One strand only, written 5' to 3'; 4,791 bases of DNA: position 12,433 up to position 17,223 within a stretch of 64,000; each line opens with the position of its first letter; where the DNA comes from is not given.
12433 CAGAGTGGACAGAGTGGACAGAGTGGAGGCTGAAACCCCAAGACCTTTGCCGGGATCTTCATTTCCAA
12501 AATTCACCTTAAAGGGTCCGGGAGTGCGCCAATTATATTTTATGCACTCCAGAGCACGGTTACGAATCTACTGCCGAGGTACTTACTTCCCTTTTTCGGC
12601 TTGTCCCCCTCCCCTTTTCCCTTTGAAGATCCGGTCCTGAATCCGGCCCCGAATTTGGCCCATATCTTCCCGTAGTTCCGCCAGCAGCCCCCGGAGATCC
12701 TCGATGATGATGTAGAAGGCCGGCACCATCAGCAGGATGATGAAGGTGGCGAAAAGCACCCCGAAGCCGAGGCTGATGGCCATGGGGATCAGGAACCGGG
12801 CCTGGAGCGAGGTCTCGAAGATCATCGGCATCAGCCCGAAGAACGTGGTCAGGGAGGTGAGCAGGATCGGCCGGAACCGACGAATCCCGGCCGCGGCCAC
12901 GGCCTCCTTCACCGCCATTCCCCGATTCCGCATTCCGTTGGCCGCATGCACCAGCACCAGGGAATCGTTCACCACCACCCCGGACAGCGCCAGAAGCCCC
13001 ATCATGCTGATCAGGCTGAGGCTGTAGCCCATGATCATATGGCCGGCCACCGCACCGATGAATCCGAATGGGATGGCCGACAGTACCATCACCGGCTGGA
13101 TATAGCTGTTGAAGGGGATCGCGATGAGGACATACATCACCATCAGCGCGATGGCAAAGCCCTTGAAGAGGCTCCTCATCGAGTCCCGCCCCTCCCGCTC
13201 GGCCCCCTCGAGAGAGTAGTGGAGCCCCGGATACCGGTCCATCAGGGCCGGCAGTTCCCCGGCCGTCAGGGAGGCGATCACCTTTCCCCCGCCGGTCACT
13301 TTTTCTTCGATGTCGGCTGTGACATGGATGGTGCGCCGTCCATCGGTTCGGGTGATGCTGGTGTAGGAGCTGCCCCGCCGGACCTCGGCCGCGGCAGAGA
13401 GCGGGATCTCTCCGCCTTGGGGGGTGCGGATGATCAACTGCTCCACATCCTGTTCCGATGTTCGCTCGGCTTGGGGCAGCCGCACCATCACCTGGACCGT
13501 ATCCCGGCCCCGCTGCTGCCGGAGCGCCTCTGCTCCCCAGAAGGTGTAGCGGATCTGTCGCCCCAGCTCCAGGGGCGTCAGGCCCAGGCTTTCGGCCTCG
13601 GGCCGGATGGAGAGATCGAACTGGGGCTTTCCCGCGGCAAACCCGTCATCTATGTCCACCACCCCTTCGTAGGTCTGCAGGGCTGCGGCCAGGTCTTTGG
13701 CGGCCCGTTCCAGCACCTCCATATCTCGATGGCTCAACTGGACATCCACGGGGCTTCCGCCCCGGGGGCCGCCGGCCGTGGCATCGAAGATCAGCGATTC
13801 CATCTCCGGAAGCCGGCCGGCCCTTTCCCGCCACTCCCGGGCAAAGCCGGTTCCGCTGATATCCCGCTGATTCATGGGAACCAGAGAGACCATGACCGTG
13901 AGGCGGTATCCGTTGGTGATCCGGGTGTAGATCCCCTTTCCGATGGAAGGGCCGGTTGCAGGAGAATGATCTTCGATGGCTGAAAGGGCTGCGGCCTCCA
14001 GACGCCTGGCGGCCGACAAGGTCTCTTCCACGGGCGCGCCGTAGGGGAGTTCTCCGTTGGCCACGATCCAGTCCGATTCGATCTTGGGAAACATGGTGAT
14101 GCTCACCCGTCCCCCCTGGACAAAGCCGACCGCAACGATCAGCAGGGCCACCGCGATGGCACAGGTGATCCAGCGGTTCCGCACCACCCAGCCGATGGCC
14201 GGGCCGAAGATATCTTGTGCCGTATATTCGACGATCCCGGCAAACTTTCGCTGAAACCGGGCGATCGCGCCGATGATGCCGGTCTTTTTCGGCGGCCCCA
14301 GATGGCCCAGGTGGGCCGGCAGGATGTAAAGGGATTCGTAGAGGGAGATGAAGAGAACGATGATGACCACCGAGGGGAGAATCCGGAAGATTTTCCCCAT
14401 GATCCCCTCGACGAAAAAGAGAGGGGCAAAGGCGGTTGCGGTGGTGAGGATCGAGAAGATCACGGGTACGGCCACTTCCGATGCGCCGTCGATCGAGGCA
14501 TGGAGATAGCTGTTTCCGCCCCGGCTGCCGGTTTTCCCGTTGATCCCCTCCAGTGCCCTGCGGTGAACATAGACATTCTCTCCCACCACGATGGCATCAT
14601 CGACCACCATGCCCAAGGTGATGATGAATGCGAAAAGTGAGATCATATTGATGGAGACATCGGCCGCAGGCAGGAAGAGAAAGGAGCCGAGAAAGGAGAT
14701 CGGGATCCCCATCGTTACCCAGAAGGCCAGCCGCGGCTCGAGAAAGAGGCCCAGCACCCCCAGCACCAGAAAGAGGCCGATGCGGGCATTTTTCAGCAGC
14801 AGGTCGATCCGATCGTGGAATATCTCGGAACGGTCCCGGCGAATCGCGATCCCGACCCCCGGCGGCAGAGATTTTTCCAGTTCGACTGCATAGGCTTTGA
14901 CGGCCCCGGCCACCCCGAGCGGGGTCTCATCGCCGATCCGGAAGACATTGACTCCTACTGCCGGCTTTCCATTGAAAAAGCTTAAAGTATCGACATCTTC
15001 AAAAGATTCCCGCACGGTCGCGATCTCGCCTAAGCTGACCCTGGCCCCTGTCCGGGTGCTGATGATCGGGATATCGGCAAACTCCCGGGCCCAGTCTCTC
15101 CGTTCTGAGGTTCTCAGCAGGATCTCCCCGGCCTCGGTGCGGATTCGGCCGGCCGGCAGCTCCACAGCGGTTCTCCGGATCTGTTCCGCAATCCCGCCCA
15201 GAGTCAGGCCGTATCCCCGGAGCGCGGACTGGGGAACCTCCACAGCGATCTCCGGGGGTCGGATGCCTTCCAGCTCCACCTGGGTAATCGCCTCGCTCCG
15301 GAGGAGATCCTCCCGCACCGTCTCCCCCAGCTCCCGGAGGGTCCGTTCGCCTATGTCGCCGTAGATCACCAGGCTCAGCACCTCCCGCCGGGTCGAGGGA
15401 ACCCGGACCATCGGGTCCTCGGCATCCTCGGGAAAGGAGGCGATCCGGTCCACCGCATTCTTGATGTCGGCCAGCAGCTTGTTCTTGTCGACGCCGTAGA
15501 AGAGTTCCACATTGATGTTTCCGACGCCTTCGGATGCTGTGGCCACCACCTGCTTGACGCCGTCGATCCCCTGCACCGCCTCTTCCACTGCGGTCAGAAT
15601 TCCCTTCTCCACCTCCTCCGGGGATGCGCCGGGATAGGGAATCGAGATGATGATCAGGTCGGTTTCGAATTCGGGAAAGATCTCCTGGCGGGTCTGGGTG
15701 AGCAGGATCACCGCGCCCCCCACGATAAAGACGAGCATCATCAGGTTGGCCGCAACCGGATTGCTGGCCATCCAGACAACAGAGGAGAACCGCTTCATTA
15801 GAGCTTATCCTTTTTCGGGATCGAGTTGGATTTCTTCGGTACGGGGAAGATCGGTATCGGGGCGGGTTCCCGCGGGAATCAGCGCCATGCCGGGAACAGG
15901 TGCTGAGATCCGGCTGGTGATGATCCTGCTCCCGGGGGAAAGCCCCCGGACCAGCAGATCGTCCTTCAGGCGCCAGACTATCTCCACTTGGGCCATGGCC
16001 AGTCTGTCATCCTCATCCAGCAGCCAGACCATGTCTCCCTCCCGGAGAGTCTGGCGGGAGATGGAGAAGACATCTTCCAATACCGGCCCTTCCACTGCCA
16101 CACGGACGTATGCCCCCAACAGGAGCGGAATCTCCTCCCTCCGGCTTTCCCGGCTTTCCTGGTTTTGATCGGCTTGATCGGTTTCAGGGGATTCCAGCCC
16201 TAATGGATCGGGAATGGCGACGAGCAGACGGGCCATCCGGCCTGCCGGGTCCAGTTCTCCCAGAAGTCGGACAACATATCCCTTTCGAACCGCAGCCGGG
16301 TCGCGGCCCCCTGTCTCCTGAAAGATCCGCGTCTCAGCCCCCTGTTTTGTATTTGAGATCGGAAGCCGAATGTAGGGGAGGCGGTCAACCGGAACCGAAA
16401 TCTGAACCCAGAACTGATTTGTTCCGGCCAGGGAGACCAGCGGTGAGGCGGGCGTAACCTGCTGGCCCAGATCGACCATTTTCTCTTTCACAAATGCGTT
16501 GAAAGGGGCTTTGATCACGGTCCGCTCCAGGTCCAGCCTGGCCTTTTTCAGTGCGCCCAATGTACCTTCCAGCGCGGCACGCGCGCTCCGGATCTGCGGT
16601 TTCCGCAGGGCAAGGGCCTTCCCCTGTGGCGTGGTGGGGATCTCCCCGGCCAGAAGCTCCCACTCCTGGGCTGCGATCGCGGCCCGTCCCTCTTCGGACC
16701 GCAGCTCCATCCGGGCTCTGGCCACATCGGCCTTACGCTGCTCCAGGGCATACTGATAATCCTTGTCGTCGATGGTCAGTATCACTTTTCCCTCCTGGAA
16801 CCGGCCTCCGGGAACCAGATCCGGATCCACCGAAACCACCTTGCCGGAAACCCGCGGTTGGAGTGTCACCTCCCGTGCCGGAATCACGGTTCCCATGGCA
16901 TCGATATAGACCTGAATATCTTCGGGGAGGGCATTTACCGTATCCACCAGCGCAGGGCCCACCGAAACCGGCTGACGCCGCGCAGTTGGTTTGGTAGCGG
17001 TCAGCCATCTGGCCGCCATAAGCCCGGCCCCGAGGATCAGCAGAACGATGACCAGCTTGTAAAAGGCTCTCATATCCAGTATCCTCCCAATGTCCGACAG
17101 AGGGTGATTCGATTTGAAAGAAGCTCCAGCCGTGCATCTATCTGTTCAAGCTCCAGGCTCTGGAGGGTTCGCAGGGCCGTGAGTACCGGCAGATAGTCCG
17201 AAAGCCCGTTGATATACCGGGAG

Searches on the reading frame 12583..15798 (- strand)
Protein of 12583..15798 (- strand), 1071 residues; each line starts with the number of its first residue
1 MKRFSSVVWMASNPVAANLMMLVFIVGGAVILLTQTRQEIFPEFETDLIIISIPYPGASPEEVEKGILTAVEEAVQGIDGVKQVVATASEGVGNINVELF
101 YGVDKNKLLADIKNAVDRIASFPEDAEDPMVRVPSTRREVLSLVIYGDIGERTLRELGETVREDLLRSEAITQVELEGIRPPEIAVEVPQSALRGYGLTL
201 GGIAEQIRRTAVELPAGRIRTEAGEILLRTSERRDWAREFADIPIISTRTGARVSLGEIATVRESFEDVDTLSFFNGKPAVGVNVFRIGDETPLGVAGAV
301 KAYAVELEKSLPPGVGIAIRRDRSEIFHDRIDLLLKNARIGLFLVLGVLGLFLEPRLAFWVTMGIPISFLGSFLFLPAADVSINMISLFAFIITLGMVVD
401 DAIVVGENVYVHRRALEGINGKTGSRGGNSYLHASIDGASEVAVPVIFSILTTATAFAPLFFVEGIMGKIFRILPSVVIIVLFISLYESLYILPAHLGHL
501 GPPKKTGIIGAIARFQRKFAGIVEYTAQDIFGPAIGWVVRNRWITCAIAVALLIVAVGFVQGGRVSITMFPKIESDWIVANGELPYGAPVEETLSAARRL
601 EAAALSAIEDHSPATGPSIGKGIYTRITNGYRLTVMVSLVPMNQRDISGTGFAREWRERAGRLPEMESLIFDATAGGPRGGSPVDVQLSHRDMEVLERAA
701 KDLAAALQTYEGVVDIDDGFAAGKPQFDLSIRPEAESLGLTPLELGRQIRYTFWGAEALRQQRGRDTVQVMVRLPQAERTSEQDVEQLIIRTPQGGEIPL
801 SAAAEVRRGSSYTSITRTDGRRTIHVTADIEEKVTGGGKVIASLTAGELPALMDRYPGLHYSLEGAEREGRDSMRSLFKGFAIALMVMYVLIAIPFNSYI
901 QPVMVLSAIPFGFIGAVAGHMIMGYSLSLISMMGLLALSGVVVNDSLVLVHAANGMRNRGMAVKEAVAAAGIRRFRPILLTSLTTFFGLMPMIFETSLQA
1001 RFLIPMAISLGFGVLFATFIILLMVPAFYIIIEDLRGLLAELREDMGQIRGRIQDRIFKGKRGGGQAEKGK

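Call 66: search_protein_families(library=pfam, proteins=[window:12583-15798:-], max_evalue=0.001)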
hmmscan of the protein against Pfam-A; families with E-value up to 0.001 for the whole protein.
window:12583-15798:- (1071 aa): 1 family
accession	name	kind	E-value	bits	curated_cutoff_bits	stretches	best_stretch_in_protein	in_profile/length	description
PF00873.25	ACR_tran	-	1.7e-154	516.4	28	1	13-1032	8-1020/1021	AcrB/AcrD/AcrF family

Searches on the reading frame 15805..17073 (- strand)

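Call 66: search_protein_families(library=pfam, proteins=[window:15805-17073:-], max_evalue=0.001)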
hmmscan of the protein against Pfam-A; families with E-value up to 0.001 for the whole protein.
window:15805-17073:- (422 aa): 2 families
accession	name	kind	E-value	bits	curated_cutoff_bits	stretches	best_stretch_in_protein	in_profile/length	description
PF13437.12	HlyD_3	-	1.2e-12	49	22.2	1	186-291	1-97/106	HlyD family secretion protein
PF16576.10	HlyD_D23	-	7.2e-08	32.4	30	1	67-237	18-161/214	Barrel-sandwich domain of CusB or HlyD membrane-fusion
